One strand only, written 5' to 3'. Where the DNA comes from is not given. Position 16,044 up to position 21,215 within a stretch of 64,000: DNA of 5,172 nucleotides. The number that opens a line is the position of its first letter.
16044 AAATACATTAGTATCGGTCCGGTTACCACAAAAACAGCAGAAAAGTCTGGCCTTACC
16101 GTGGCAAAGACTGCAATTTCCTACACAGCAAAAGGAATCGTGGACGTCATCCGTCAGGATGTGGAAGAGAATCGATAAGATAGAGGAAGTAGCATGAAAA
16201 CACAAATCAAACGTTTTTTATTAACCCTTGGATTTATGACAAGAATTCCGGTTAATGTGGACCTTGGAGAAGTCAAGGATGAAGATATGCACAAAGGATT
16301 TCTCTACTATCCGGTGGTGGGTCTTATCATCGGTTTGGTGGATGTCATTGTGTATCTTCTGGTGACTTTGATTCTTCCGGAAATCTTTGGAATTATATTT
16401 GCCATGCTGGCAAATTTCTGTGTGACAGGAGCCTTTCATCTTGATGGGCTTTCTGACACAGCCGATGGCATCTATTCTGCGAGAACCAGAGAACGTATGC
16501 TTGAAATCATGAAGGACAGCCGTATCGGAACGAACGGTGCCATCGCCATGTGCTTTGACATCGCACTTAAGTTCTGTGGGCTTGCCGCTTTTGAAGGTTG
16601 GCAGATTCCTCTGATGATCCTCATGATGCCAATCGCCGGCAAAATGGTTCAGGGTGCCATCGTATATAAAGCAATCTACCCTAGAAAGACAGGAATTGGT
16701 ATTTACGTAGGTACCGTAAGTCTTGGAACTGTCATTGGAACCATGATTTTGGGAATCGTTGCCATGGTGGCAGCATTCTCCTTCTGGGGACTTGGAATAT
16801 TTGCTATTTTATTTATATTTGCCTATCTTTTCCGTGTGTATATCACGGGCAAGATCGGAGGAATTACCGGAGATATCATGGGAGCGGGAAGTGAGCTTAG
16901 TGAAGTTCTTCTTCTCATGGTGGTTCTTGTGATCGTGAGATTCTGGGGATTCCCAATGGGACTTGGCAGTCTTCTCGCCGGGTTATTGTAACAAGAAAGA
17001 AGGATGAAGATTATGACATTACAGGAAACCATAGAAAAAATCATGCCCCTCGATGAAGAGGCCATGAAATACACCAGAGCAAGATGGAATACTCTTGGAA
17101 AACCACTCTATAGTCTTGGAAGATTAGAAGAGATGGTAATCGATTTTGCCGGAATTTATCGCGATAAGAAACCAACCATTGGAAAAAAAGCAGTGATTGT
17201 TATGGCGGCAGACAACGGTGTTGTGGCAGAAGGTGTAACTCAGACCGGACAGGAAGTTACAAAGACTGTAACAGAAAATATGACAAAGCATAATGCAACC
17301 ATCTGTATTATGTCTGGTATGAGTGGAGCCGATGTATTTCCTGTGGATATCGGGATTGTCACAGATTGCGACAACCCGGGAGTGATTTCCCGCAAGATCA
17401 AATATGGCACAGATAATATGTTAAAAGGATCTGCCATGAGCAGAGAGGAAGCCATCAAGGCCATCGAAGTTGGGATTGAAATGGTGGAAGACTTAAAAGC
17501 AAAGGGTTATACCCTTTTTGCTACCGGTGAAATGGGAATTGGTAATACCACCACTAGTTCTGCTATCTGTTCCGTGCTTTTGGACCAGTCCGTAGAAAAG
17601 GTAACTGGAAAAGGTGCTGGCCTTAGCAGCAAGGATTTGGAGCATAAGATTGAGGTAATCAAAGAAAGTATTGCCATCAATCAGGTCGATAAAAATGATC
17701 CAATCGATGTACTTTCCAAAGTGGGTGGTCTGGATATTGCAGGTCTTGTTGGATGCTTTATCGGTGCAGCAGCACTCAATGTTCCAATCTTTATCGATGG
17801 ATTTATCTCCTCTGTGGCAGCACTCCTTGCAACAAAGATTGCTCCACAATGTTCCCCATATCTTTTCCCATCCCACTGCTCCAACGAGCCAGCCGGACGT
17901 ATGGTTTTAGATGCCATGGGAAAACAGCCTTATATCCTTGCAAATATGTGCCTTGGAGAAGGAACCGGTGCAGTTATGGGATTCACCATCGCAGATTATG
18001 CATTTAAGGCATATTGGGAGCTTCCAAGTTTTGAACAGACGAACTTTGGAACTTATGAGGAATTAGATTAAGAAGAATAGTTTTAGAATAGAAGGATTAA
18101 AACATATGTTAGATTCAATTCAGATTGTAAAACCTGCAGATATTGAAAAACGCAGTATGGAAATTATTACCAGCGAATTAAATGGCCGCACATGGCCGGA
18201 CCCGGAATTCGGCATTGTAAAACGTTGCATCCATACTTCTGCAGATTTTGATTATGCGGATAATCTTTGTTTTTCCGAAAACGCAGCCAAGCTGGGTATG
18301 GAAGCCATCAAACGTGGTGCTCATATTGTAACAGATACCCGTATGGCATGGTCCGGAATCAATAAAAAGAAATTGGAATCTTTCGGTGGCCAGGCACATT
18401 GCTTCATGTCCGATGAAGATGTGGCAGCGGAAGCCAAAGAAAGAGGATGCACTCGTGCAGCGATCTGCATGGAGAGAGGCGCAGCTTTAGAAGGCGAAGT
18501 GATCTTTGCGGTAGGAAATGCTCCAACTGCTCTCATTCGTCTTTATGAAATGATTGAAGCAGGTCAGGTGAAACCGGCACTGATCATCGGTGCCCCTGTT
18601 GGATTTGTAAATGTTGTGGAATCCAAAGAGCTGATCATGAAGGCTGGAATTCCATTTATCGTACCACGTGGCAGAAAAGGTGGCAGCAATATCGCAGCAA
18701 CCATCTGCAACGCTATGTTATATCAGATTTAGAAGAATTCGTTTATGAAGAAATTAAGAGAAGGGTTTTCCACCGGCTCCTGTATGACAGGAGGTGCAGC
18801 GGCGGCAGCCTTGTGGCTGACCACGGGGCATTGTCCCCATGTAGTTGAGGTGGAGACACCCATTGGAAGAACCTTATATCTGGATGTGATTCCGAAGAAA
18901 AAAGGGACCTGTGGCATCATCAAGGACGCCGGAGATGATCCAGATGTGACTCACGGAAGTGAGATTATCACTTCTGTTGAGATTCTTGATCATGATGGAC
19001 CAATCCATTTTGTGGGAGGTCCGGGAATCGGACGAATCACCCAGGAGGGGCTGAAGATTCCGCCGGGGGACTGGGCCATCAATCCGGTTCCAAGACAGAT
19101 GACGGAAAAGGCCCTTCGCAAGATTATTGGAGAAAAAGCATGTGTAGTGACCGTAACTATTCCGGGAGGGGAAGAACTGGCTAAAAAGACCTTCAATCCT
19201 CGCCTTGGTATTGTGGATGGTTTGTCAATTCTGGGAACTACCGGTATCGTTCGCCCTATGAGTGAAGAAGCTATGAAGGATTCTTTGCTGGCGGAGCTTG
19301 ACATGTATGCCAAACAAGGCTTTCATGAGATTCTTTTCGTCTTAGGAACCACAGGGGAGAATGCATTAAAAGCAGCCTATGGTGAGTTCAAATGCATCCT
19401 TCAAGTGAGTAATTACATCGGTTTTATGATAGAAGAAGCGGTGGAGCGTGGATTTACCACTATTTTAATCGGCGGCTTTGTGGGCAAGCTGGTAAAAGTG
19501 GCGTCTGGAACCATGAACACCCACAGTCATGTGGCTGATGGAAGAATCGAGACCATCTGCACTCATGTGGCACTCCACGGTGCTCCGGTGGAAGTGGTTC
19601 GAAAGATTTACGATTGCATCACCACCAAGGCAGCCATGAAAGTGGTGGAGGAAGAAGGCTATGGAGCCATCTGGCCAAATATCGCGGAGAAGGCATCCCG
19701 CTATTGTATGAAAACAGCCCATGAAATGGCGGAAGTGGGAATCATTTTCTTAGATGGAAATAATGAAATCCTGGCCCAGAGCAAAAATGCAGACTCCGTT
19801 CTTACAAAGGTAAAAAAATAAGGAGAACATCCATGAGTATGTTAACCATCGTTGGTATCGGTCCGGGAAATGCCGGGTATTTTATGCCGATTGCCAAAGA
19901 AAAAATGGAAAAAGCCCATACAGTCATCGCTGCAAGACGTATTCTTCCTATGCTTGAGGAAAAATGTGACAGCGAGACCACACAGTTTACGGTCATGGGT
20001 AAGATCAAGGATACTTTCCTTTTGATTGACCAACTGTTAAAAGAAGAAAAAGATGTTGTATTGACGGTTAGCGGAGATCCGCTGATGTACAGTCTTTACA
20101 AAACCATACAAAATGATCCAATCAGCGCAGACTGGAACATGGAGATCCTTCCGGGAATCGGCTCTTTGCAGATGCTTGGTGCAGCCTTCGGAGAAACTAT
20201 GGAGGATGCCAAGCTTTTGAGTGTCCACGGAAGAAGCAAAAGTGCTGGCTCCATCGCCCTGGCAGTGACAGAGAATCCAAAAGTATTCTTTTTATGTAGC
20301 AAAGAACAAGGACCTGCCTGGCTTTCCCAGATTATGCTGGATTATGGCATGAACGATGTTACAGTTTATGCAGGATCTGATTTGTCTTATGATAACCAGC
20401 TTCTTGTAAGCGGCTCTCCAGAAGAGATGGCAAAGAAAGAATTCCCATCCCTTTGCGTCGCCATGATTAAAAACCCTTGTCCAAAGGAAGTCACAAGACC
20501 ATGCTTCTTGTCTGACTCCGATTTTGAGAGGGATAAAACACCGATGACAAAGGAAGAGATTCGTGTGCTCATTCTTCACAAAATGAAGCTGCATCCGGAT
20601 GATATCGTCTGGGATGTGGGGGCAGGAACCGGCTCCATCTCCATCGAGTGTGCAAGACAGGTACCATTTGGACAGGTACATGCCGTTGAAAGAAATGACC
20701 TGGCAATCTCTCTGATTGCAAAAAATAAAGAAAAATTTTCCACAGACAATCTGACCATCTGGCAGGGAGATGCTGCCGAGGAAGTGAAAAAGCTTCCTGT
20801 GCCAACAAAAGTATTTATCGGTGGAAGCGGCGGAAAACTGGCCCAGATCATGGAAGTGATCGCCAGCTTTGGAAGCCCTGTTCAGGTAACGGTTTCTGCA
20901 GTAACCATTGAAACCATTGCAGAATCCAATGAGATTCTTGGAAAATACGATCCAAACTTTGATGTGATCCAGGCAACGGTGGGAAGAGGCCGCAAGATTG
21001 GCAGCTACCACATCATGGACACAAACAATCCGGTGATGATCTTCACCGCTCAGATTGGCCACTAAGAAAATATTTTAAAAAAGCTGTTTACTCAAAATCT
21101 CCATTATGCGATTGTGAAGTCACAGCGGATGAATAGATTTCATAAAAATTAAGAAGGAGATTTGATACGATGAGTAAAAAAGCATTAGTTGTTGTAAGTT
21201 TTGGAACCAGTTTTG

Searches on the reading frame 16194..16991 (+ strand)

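Call 44: search_protein_families(library=pfam, proteins=[window:16194-16991:+], max_evalue=0.00001)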
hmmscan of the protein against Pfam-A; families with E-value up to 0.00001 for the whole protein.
window:16194-16991:+ (265 aa): 1 family
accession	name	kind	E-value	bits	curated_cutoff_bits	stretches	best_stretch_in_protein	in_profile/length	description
PF02654.20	CobS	-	2.6e-46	158.8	23.2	1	12-242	2-207/207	Cobalamin-5-phosphate synthase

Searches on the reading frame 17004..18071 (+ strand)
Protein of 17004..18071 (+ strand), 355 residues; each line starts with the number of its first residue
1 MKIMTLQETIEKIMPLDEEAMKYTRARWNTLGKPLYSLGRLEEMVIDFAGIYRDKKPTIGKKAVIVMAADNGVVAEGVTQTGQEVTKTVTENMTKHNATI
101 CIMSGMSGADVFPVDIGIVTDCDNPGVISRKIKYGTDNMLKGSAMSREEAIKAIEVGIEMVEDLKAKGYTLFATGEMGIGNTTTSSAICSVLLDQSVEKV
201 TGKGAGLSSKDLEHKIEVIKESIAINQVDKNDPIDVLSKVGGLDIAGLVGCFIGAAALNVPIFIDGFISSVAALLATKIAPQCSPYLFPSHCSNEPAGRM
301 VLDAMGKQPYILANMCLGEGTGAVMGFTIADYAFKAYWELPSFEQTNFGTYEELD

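Call 78: search_protein_families(library=pfam, proteins=[window:17004-18071:+], max_evalue=0.000001)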
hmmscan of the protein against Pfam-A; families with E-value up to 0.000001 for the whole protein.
window:17004-18071:+ (355 aa): 1 family
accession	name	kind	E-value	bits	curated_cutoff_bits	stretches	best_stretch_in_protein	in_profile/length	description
PF02277.22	DBI_PRT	-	2.9e-123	411.8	22.6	1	13-346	1-327/329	Phosphoribosyltransferase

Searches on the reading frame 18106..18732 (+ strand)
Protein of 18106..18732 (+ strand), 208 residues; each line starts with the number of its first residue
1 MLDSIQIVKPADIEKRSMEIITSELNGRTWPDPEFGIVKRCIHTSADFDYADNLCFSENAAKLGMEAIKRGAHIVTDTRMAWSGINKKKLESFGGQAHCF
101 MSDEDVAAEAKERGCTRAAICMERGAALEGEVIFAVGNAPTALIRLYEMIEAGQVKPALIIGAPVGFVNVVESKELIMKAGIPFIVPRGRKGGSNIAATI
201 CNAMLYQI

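Call 78: search_protein_families(library=pfam, proteins=[window:18106-18732:+], max_evalue=0.000001)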
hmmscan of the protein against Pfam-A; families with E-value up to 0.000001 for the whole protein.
window:18106-18732:+ (208 aa): 1 family
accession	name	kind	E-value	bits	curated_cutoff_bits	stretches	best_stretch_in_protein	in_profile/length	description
PF02570.20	CbiC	-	2e-78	263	22.5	1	12-206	1-195/196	Precorrin-8X methylmutase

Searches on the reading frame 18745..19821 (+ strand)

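Call 78: search_protein_families(library=pfam, proteins=[window:18745-19821:+], max_evalue=0.000001)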
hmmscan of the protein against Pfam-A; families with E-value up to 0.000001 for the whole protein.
window:18745-19821:+ (358 aa): 1 family
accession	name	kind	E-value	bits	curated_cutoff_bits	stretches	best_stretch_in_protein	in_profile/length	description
PF01888.22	CbiD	-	2.9e-86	289.3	25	1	4-255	1-254/254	CbiD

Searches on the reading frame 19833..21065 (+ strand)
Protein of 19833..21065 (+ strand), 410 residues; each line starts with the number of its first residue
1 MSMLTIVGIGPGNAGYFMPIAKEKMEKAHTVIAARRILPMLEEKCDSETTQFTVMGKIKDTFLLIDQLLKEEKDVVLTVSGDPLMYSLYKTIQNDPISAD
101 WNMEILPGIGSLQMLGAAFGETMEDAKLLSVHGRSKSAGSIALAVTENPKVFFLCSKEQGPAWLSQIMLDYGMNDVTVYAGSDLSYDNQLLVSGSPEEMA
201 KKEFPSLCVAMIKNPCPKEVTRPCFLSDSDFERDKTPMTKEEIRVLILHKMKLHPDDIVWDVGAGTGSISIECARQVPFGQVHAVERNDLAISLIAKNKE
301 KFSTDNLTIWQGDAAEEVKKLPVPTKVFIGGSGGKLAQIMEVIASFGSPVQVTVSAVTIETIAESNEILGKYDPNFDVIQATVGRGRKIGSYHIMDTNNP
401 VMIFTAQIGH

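Call 78: search_protein_families(library=pfam, proteins=[window:19833-21065:+], max_evalue=0.000001)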
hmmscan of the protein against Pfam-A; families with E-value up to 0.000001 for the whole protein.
window:19833-21065:+ (410 aa): 3 families
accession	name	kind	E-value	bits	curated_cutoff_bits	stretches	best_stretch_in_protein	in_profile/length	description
PF00590.25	TP_methylase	-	2.8e-18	67.1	27.8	1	3-198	1-210/212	Tetrapyrrole (Corrin/Porphyrin) Methylases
PF13847.12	Methyltransf_31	-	2.2e-07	31.1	27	1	254-320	2-68/145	Methyltransferase domain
PF05175.20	MTS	-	6.5e-07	29.6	23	0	246-319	22-95/170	Methyltransferase small domain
